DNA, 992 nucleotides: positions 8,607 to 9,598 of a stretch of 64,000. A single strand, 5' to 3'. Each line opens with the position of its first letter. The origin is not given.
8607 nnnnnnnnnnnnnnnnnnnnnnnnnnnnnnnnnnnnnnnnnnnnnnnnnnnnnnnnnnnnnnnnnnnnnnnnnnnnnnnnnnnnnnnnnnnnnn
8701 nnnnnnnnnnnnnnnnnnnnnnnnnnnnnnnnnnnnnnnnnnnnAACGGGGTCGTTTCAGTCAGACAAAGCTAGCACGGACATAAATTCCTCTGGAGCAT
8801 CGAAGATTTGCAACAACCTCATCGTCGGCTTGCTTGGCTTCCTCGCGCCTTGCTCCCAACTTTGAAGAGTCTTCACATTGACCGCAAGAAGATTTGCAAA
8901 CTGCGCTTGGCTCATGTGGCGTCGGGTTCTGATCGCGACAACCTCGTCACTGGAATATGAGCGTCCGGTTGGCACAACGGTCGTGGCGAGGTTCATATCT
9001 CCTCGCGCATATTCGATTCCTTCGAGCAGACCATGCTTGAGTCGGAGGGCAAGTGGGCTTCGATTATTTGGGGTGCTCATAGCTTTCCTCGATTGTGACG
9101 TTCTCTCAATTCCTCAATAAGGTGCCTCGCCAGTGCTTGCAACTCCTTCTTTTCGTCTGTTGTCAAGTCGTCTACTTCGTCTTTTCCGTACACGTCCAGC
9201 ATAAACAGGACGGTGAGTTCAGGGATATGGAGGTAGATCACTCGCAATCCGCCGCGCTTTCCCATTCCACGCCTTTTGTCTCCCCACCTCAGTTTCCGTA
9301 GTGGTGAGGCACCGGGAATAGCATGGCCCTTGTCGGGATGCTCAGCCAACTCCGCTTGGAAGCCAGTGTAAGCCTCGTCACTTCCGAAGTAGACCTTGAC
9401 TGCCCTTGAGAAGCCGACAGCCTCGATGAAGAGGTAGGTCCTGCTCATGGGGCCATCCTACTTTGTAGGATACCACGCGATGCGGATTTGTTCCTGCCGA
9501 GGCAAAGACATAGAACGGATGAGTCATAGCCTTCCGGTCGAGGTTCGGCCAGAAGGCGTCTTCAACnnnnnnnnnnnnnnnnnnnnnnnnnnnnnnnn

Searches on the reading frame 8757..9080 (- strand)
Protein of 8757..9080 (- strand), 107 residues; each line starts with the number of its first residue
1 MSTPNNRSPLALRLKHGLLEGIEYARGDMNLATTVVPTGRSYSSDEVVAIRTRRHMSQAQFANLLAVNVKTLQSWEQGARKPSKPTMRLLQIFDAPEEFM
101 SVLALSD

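Call 101: search_protein_families(library=pfam, proteins=[window:8757-9080:-], max_evalue=0.01)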
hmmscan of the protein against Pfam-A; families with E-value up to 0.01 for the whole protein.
window:8757-9080:- (107 aa): 3 families
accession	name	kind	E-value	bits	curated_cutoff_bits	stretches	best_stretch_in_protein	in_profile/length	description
PF01381.28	HTH_3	-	1.7e-05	25.2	23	1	49-90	3-44/55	Helix-turn-helix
PF15731.11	MqsA_antitoxin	-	3.7e-05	24.3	30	1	40-98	67-125/131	Antitoxin component of bacterial toxin-antitoxin system, MqsA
PF13560.12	HTH_31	-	0.0006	20.5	27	1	50-88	9-48/64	Helix-turn-helix domain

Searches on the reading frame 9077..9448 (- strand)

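Call 101: search_protein_families(library=pfam, proteins=[window:9077-9448:-], max_evalue=0.01)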
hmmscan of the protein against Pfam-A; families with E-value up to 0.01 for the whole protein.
window:9077-9448:- (123 aa): 1 family
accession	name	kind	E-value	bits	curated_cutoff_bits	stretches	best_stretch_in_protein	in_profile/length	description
PF06296.18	RelE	-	0.00022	21.8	27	1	59-112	50-102/120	RelE toxin of RelE / RelB toxin-antitoxin system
